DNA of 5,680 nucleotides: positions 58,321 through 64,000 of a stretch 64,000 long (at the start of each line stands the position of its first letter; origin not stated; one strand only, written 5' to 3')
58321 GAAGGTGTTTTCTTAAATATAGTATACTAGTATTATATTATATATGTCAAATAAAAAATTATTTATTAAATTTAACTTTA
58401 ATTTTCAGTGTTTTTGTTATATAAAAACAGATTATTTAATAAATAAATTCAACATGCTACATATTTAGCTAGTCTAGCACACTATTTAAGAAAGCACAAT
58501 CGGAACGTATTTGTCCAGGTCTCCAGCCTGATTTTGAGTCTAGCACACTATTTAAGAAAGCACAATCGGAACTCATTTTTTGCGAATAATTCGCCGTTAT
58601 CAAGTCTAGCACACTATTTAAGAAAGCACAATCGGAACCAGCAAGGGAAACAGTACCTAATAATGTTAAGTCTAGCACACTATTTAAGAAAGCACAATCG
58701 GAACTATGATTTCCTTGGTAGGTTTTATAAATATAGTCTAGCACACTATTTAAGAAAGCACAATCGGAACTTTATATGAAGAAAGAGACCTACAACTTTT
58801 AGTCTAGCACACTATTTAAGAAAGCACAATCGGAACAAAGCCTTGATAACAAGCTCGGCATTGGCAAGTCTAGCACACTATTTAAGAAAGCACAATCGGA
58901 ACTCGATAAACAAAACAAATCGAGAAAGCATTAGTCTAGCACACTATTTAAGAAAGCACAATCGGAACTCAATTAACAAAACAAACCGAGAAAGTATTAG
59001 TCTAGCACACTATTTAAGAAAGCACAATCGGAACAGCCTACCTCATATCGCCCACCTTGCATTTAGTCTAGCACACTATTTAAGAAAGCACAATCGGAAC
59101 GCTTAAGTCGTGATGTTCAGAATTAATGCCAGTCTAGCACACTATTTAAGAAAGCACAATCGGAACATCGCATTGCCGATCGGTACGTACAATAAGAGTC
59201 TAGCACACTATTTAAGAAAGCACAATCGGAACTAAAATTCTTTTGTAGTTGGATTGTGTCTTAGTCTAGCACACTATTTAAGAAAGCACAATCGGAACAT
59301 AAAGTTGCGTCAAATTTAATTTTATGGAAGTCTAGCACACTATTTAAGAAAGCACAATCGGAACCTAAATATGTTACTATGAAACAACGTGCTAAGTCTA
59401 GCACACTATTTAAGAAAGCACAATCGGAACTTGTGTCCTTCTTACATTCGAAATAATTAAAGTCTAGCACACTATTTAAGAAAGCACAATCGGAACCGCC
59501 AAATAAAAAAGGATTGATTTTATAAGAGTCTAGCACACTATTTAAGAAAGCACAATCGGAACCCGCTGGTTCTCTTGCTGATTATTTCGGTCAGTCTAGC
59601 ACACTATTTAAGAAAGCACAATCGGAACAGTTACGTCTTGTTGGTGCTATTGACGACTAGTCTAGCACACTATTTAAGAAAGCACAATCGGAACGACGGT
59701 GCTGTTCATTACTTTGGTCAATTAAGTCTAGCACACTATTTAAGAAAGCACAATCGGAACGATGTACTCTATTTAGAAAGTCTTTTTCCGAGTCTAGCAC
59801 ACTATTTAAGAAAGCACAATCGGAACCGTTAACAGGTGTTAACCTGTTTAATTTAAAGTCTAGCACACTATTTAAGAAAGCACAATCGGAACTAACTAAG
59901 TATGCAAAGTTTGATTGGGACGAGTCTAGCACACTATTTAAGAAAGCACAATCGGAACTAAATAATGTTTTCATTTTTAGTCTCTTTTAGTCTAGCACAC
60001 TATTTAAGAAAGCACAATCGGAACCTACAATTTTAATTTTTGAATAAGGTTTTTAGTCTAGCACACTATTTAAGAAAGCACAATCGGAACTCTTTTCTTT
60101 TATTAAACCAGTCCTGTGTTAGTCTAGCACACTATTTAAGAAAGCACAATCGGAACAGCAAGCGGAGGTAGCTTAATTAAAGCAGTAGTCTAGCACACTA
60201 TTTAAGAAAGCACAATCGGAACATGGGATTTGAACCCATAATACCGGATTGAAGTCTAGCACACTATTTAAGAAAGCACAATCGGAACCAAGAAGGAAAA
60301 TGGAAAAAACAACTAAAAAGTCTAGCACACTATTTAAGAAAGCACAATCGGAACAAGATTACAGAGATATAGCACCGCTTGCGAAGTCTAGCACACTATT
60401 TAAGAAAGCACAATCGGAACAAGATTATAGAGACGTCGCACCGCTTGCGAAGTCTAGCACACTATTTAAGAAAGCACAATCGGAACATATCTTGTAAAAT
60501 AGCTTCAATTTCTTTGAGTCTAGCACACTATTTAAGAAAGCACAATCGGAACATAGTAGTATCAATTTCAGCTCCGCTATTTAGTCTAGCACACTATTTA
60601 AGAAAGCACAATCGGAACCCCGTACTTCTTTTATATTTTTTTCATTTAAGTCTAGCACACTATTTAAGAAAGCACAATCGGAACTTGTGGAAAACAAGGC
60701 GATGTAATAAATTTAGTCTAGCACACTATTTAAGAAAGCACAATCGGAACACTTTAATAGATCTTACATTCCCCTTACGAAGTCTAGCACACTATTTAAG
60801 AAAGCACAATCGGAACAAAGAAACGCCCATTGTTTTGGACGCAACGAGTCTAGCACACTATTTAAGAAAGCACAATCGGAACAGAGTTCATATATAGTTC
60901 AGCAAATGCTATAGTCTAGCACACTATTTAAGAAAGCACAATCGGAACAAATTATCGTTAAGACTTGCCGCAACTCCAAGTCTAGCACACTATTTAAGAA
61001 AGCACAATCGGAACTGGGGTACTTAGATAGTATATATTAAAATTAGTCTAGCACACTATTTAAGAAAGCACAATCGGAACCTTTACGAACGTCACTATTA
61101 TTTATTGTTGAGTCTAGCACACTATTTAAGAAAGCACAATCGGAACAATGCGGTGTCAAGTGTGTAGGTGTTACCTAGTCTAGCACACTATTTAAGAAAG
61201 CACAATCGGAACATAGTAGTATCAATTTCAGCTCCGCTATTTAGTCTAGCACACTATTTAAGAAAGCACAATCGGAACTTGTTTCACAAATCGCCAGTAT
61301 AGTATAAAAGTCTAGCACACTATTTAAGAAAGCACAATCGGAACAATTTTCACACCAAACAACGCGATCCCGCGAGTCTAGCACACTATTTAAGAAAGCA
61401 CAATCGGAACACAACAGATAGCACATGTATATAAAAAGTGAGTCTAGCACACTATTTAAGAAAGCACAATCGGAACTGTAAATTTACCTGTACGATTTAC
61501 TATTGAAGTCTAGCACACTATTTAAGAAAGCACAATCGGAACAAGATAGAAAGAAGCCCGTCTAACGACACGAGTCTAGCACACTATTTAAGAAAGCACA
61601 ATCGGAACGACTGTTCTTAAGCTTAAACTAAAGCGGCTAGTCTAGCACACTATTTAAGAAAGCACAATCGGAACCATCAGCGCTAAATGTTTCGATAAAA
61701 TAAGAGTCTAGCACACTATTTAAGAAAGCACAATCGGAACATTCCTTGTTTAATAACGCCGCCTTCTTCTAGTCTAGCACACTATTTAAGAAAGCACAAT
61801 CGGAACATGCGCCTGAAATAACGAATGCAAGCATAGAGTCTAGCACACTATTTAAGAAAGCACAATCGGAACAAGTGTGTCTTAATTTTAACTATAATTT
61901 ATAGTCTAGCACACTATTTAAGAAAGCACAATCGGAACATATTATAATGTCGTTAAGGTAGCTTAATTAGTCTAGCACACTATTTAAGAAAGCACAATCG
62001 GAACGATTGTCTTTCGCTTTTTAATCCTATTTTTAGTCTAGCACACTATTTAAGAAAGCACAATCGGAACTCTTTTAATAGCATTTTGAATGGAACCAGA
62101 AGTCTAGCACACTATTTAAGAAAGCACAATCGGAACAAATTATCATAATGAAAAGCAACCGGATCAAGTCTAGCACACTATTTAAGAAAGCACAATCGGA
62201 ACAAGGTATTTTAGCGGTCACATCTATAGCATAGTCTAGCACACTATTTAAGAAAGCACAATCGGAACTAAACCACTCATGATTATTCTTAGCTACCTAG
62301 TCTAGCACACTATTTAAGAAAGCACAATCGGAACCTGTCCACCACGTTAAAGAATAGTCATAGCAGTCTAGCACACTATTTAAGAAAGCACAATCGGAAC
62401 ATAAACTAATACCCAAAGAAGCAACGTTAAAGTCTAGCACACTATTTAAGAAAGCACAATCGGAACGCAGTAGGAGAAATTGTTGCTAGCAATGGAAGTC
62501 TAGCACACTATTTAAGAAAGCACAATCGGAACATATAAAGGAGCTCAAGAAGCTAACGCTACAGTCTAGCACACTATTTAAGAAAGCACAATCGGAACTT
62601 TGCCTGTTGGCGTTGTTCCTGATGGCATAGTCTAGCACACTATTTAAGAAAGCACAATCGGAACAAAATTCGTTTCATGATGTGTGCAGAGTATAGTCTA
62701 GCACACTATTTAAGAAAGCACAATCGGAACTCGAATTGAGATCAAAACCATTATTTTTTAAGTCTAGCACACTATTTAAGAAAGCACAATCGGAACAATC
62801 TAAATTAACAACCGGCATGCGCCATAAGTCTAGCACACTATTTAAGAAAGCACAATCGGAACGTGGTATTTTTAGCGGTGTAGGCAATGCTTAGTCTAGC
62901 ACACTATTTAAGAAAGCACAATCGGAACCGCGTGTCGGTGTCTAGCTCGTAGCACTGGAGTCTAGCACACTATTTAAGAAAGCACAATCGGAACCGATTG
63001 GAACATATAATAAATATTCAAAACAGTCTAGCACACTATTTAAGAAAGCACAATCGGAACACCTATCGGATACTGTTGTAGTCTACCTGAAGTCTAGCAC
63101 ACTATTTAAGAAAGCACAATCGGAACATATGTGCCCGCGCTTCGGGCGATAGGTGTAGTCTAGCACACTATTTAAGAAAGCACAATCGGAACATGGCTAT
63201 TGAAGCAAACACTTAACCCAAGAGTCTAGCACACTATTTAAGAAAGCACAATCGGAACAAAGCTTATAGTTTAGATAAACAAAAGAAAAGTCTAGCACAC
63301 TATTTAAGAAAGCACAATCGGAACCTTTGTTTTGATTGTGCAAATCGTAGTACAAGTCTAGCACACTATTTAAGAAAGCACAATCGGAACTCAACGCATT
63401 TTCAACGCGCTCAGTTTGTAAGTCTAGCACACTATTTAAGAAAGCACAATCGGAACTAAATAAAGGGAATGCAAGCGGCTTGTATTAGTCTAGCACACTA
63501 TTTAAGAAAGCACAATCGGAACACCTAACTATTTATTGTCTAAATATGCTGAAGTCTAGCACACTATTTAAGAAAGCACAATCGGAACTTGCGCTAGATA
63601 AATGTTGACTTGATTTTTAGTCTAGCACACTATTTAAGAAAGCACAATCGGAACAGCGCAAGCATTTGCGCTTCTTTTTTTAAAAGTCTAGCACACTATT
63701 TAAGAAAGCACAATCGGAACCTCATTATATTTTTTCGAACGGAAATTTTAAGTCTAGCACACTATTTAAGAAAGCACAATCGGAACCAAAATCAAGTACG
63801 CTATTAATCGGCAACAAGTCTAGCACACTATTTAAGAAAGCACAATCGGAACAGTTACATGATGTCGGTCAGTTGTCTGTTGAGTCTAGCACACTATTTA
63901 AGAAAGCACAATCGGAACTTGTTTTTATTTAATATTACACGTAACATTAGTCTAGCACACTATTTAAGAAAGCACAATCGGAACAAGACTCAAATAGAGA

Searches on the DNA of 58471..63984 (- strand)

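Call 58: search_dna_similar(query=window:58471-63984:-, collection=phages, mode=distant, max_evalue=1, max_rows=30)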
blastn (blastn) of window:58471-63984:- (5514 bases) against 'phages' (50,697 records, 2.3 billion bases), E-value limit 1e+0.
Records with a match: 2; places in all: 2; records where one place covers at least 80% of the query: 0.
Best place of each record, by identity: 95-99% 1; 90-95% 1.
By first word of the organism name: Streptococcus 1; Dipodfec 1.
By host as written in the record: Streptococcus equinus Sb05 1; Dipodomys merriami 1.
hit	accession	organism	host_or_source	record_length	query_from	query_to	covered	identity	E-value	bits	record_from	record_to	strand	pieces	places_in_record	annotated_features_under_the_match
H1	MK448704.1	Streptococcus phage Javan213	Streptococcus equinus Sb05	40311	3667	3696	1%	93.5%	5e-1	45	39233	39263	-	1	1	hypothetical protein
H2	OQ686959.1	Dipodfec virus UOA04_Rod_1109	Dipodomys merriami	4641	4394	4420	0%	96.3%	5e-1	46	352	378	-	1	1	major capsid protein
